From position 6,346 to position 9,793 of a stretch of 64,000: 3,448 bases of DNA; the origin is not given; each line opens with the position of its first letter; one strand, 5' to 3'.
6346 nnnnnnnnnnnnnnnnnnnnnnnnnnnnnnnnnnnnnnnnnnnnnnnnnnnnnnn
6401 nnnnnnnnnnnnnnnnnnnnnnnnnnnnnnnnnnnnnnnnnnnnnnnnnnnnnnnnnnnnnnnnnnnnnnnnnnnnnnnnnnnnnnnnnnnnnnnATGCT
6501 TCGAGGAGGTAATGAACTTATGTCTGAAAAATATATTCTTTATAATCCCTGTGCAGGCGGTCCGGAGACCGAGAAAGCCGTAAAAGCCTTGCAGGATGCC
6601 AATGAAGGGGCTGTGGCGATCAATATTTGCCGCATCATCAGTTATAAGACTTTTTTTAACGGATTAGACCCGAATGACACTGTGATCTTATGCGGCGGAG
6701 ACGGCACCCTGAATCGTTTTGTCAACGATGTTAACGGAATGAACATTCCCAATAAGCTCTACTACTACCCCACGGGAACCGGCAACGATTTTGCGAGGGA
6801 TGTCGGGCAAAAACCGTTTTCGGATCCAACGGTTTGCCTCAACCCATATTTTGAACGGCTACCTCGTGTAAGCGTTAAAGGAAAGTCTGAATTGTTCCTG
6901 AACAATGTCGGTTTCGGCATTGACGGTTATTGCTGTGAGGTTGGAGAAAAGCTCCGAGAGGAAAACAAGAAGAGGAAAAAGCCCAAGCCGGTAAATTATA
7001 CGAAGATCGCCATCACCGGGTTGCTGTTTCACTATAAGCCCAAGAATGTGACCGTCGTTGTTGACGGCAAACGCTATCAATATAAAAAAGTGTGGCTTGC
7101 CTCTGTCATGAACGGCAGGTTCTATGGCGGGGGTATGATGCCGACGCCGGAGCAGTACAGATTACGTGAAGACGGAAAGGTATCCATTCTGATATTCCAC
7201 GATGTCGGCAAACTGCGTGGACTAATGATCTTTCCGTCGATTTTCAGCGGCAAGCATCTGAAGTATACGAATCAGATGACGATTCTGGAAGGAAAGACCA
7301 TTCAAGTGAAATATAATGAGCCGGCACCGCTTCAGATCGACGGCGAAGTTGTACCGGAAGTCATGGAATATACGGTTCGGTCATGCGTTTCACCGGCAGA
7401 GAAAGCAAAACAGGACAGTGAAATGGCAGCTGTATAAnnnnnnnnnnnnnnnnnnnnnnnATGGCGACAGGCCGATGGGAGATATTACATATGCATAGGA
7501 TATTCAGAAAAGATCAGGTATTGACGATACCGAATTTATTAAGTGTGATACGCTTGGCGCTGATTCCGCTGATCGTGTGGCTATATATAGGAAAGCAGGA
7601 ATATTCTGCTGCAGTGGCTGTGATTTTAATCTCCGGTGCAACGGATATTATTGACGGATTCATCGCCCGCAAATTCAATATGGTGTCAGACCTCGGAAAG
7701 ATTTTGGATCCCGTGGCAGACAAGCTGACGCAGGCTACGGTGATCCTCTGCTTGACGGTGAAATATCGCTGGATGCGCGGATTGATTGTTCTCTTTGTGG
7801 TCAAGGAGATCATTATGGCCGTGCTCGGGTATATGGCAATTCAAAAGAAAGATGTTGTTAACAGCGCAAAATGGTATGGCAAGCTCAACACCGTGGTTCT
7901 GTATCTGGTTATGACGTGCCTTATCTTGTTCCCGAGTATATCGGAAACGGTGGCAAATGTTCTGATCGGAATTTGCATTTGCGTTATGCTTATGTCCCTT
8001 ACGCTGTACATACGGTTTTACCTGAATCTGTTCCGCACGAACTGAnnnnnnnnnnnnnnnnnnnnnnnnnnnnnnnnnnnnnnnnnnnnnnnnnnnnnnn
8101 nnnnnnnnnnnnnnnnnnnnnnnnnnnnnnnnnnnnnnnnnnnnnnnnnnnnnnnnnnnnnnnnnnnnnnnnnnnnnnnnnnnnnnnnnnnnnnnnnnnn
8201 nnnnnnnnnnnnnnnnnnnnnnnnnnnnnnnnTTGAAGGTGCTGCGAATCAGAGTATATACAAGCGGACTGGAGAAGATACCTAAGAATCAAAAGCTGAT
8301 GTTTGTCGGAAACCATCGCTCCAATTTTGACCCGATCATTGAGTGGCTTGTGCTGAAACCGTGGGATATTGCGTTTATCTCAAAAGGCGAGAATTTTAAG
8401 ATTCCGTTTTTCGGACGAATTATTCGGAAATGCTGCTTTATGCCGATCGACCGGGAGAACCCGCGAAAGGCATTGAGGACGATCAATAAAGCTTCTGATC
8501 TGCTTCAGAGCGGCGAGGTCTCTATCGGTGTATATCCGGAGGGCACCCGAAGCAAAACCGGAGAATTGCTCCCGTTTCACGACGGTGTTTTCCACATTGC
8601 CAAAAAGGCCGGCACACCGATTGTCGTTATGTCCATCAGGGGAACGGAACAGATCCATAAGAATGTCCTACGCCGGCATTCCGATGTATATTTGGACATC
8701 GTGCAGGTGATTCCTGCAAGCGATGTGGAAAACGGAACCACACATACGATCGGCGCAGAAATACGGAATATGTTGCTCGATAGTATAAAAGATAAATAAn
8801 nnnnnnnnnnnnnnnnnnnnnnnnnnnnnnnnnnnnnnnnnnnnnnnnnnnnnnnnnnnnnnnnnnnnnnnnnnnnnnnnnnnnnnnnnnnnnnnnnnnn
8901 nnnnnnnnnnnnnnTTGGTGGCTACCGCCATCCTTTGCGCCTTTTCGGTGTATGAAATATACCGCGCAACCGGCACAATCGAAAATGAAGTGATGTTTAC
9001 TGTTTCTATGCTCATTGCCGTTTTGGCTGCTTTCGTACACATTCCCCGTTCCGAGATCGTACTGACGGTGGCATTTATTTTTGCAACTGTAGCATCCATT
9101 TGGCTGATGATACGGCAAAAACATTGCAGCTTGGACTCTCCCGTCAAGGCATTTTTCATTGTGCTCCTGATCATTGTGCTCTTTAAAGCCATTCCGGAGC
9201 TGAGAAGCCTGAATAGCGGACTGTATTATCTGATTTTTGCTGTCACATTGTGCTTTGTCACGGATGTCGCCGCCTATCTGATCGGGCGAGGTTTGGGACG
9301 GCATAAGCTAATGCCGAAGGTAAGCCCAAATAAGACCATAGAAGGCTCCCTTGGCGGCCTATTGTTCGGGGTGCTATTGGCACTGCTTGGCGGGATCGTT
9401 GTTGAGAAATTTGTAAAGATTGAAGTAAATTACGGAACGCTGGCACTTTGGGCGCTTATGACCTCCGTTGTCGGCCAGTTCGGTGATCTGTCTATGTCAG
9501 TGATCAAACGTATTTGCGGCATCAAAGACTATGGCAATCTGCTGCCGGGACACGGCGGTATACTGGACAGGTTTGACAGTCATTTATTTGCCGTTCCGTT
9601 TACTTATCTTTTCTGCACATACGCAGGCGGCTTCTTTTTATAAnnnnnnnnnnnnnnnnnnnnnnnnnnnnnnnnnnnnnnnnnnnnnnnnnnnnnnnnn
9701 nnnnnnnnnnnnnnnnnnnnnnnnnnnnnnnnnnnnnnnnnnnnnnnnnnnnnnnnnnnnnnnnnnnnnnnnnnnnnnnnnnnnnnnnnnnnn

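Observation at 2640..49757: About 47-kb lower-GC block between tRNA-Leu(CAA) and guaA, compositionally distinct from flanks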

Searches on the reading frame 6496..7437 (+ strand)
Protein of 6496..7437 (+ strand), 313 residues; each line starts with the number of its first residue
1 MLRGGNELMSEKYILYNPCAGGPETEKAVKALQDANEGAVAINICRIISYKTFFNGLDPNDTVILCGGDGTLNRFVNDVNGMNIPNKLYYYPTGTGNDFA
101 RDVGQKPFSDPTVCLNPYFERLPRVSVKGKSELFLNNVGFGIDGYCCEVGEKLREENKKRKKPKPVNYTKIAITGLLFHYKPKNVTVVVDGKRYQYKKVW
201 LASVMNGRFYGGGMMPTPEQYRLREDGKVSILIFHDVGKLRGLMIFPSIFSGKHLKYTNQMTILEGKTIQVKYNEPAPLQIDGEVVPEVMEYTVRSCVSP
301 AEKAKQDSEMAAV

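Call 5: search_protein_families(library=pfam, proteins=[window:6496-7437:+])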
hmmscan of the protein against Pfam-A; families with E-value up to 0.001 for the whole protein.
window:6496-7437:+ (313 aa): 3 families
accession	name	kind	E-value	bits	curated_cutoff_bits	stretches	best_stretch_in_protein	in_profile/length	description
PF19279.4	YegS_C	-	8.8e-19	68.2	27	1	156-289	15-143/158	YegS C-terminal NAD kinase beta sandwich-like domain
PF00781.29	DAGK_cat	-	4.1e-12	46.2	23.6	1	13-107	3-103/125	Diacylglycerol kinase catalytic domain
PF00609.24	DAGK_acc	-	0.0009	20.1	27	0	134-284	2-157/158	Diacylglycerol kinase accessory domain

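Call 44: search_protein_families(library=ncbifam, proteins=[window:6496-7437:+], max_evalue=0.00001)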
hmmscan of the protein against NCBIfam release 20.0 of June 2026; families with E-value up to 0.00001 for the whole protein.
window:6496-7437:+ (313 aa): 8 families
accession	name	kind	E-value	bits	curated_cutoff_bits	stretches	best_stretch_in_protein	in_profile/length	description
TIGR00147.1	TIGR00147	subfamily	8.2e-22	77.5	118.65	1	37-286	43-276/296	YegS/Rv2252/BmrU family lipid kinase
NF009604.0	PRK13057.1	equivalog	5.8e-21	74.7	274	1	59-286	61-276/302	lipid kinase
NF009605.0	PRK13059.1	equivalog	2.3e-16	59.6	313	1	11-288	3-275/295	putative lipid kinase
NF008882.0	PRK11914.1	equivalog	6.8e-15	55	302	1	60-274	65-273/306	diacylglycerol kinase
NF009603.0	PRK13055.1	subfamily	1.5e-10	40.5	342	1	60-284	60-279/335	diacylglycerol kinase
NF009602.0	PRK13054.1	equivalog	8.7e-10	38.2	284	1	61-286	58-274/301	lipid kinase YegS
NF009874.0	PRK13337.1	equivalog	3.4e-09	36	385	1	60-103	59-102/305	diacylglycerol kinase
TIGR03702.1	lip_kinase_YegS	equivalog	4.6e-06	25.9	387.45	1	61-285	54-269/295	lipid kinase YegS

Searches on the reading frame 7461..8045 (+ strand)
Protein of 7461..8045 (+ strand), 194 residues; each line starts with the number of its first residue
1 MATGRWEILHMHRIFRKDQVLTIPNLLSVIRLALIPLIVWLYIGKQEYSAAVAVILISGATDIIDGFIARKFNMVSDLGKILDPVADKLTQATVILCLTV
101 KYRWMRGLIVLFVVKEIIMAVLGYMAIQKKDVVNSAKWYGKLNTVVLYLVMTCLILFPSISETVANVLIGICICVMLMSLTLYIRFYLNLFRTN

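Call 5: search_protein_families(library=pfam, proteins=[window:7461-8045:+])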
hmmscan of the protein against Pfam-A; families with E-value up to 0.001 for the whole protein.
window:7461-8045:+ (194 aa): 1 family
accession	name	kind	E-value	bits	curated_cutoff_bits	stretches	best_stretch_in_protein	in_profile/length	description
PF01066.26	CDP-OH_P_transf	-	9.5e-38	130.4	22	1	21-176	1-150/152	CDP-alcohol phosphatidyltransferase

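Call 44: search_protein_families(library=ncbifam, proteins=[window:7461-8045:+], max_evalue=0.00001)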
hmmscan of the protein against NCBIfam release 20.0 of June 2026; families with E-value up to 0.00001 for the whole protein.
window:7461-8045:+ (194 aa): 6 families
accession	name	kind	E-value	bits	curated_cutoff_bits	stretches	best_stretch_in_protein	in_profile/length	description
NF053678.1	ClpnSynClsA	equivalog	1.1e-27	97.4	240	1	19-184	1-165/180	cardiolipin synthase ClsA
TIGR00560.1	pgsA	equivalog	3.4e-27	96.1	109.1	1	22-187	2-176/183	CDP-diacylglycerol--glycerol-3-phosphate 3-phosphatidyltransferase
NF008090.0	PRK10832.1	equivalog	5.1e-17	62.5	304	1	21-184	3-172/182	CDP-diacylglycerol--glycerol-3-phosphate 3-phosphatidyltransferase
NF040950.1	archin_ph_syn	equivalog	1.9e-10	40.9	180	1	23-187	25-185/191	archaetidylinositol phosphate synthase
TIGR00473.1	pssA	equivalog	1.1e-07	32.1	107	1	44-177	16-145/153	CDP-diacylglycerol--serine O-phosphatidyltransferase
NF045883.1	PIPSynth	equivalog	3.7e-06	26.7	170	1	26-123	27-124/197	phosphatidylinositol phosphate synthase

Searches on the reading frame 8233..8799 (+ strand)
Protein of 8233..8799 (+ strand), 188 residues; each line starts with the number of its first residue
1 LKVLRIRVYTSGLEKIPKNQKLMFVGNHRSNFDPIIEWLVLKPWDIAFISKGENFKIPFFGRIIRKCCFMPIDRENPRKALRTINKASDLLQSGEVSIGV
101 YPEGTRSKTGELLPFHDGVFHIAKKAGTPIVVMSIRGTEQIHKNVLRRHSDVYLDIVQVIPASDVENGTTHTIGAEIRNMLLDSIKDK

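Call 5: search_protein_families(library=pfam, proteins=[window:8233-8799:+])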
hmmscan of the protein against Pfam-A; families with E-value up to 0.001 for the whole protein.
window:8233-8799:+ (188 aa): 1 family
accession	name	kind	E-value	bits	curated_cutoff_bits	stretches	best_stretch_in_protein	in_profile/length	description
PF01553.26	Acyltransferase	-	1.5e-32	112.6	23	1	8-135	2-131/132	Acyltransferase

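Call 44: search_protein_families(library=ncbifam, proteins=[window:8233-8799:+], max_evalue=0.00001)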
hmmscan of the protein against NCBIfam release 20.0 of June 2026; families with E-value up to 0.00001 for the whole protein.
window:8233-8799:+ (188 aa): 6 families
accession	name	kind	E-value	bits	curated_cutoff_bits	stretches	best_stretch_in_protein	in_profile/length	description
TIGR00530.1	AGP_acyltrn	subfamily_domain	6.6e-28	97.1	102.95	1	7-135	3-129/130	1-acylglycerol-3-phosphate O-acyltransferase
NF011593.0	PRK15018.1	equivalog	1.6e-20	73.9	501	1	22-167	67-208/245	1-acylglycerol-3-phosphate O-acyltransferase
NF006386.0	PRK08633.1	equivalog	5e-17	60.9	1221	1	5-137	426-553/1147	acyl-[ACP]--phospholipid O-acyltransferase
NF052553.1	LyOrLpactfOlsABRUA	equivalog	2.9e-10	39.8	300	1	3-126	50-167/263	lyso-ornithine lipid O-acyltransferase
NF005291.0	PRK06814.1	equivalog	5.2e-10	37.9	1349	1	6-148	439-576/1140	acyl-[ACP]--phospholipid O-acyltransferase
NF005959.0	PRK08043.1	equivalog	1.2e-07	30.5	886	1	6-146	14-148/719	bifunctional acyl-ACP--phospholipid O-acyltransferase/long-chain-fatty-acid--ACP ligase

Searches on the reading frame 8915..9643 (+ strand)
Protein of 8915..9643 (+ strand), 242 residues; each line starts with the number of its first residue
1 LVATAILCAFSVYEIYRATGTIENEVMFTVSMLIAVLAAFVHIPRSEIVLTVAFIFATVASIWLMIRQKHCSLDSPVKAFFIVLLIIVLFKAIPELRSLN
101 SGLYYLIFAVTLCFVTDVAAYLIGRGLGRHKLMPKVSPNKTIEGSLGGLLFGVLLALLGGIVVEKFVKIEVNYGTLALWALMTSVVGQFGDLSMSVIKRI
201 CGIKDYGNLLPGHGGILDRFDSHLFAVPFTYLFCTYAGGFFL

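Call 5: search_protein_families(library=pfam, proteins=[window:8915-9643:+])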
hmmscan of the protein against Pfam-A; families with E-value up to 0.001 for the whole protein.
window:8915-9643:+ (242 aa): 1 family
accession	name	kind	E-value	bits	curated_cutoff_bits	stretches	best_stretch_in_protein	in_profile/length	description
PF01148.25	CTP_transf_1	-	1.3e-52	179.8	24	1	2-236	27-263/264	Cytidylyltransferase family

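Call 44: search_protein_families(library=ncbifam, proteins=[window:8915-9643:+], max_evalue=0.00001)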
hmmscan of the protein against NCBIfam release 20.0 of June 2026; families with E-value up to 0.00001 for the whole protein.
window:8915-9643:+ (242 aa): 2 families
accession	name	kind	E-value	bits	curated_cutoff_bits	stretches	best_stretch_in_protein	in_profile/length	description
NF008635.0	PRK11624.1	equivalog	9.1e-32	110.6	385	1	30-229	69-273/285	phosphatidate cytidylyltransferase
NF003114.0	PRK04032.1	equivalog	9.2e-07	28.9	148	1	139-233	49-135/172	CDP-2,3-bis-(O-geranylgeranyl)-sn-glycerol synthase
